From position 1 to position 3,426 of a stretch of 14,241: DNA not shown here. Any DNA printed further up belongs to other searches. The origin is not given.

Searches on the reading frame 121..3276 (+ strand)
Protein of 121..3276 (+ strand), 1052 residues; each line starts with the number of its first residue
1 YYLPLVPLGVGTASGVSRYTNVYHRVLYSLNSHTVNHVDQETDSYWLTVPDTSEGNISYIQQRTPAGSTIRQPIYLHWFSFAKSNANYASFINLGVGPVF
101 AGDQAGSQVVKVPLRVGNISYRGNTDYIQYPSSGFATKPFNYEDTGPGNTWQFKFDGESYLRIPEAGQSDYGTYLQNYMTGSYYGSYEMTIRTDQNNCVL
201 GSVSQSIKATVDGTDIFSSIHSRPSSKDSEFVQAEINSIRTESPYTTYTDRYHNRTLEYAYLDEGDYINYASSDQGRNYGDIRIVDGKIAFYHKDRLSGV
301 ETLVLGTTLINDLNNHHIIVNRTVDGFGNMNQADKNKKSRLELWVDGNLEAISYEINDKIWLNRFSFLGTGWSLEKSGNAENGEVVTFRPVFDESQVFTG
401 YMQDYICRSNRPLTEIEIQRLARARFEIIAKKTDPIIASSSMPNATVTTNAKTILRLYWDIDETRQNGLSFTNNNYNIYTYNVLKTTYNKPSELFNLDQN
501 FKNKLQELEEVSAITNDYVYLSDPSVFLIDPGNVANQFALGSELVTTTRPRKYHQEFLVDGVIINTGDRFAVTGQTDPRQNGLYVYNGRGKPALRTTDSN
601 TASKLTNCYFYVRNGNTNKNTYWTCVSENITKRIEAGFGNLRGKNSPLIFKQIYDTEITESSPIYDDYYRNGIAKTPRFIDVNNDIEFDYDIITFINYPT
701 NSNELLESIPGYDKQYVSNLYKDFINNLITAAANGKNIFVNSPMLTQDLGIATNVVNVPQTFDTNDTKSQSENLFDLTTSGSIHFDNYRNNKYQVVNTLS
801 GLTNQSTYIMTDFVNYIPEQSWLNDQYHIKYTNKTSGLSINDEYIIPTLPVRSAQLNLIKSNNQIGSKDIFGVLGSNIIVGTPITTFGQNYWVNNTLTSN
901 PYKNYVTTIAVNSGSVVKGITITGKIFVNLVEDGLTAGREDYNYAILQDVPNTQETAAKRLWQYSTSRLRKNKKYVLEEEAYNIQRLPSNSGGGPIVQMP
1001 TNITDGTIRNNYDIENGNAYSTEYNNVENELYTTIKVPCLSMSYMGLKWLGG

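Call 32: find_homologous_proteins(query=A2, max_evalue=0.001)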
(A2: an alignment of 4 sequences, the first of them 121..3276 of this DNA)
Query A2 (4 sequences) (1052 aa, profile of the alignment): 5 proteins with E <= 0.001 among 8000 candidates.
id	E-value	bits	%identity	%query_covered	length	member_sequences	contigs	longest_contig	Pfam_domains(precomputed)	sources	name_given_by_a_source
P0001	0.0e+0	1924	100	100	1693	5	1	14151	PF24517.3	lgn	-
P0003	0.0e+0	1816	36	98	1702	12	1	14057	-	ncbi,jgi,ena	jgi:hypothetical protein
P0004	0.0e+0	1621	39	87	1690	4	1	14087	-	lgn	-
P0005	0.0e+0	1612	39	87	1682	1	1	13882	PF13385.14,PF02210.32,PF00054.31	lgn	-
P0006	0.0e+0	1525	36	98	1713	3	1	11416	-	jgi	-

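Call 55: predict_structure(alignment_id=A4)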
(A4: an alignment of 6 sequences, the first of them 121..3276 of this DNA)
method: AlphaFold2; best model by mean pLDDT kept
length: 1052 residues; sequences in the alignment: 6
mean_pLDDT: 27.8   pTM: 0.25
mean pLDDT of the five models: 27.8, 26.9, 25.7, 25.0, 24.2
residues with pLDDT >= 90: 0; 70-90: 0; 50-70: 22; < 50: 1030
segments of 3 or more residues with pLDDT < 50: 1-290, 292-305, 307-721, 734-744, 751-916, 922-1052
pLDDT, mean of each block of 10 residues (from residue 1): 22 24 24 24 24 24 24 25 24 25 22 25 23 24 24 25 23 22 28 29 23 23 23 25 22 26 34 33 45 42 47 40 33 35 43 38 26 35 30 31 26 31 26 25 24 22 23 21 24 29 30 22 22 23 25 24 26 25 25 25 27 28 27 26 27 28 25 25 27 35 38 40 53 45 49 36 26 23 21 22 24 23 22 25 24 21 24 28 27 24 32 46 44 29 27 31 27 23 22 24 22 23 22 22 22 23
secondary structure, 60 per line:
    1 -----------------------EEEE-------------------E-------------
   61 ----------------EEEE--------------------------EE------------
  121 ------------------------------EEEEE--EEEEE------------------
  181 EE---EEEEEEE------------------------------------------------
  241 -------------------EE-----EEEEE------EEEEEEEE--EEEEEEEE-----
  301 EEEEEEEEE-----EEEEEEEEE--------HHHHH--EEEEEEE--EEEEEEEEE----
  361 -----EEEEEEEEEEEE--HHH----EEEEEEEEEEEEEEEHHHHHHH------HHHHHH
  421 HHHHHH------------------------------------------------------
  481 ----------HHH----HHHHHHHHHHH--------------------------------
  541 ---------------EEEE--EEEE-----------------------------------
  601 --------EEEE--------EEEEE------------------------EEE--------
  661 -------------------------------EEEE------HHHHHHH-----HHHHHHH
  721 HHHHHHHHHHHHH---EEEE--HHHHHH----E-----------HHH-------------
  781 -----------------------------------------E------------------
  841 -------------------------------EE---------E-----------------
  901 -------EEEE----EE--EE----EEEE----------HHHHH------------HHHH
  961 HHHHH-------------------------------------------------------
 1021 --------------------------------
elements in order (helices of 4 or more, strands of 3 or more residues): E24-27 E77-80 E151-155 E158-162 E186-192 E267-271 E278-285 E288-295 E301-309 E315-323 H332-336 E339-345 E348-356 E366-377 E387-401 H402-408 H415-426 H498-508 E556-559 E562-565 E609-612 E621-625 E650-652 E692-695 H702-708 H714-733 E737-740 H743-748 E908-911 E926-929 H940-944 H957-965

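Call 56: search_solved_structures(query=A4, max_evalue=10, show_alignments=3)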
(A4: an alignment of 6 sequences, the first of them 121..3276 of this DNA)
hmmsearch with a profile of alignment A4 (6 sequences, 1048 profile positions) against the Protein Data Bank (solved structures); distinct sequences matched with E-value up to 10: 1.
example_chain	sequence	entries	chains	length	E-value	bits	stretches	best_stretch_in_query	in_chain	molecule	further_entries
6ek4_A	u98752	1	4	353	0.38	11.6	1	654-761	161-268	PaxB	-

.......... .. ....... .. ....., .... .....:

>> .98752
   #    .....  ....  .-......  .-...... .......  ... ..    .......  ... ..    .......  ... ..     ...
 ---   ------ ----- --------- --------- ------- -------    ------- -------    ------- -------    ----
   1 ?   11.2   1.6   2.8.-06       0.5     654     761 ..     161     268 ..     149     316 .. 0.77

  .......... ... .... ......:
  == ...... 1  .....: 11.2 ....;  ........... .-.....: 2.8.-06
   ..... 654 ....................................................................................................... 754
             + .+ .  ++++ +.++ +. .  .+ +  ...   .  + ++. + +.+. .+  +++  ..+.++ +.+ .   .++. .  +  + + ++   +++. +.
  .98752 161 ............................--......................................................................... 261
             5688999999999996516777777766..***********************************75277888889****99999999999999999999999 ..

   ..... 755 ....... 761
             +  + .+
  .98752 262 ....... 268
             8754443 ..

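Call 59: search_protein_families(library=pfam, proteins=[P0004, P0005], max_evalue=0.1)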
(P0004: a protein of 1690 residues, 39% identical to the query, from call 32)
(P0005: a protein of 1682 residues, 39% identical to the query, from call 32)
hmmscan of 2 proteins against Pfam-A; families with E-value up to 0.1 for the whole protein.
P0004 (1690 aa): 3 families
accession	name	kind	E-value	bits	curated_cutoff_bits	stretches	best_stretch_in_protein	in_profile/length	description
PF13385.13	Laminin_G_3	-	2.5e-05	24.9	27.6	1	83-215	14-133/151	Concanavalin A-like lectin/glucanases superfamily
PF00054.30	Laminin_G_1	-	6.6e-05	23.6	24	1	900-954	13-65/131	Laminin G domain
PF02210.31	Laminin_G_2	-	0.021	15.8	22.9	0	904-1000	16-97/126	Laminin G domain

P0005 (1682 aa): 3 families
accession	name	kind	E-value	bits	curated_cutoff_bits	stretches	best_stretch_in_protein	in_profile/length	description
PF13385.13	Laminin_G_3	-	1.1e-17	65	27.6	1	66-223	5-150/151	Concanavalin A-like lectin/glucanases superfamily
PF00054.30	Laminin_G_1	-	7.1e-11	42.9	24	2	121-180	28-87/131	Laminin G domain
PF02210.31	Laminin_G_2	-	8e-09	36.5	22.9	1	121-177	27-84/126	Laminin G domain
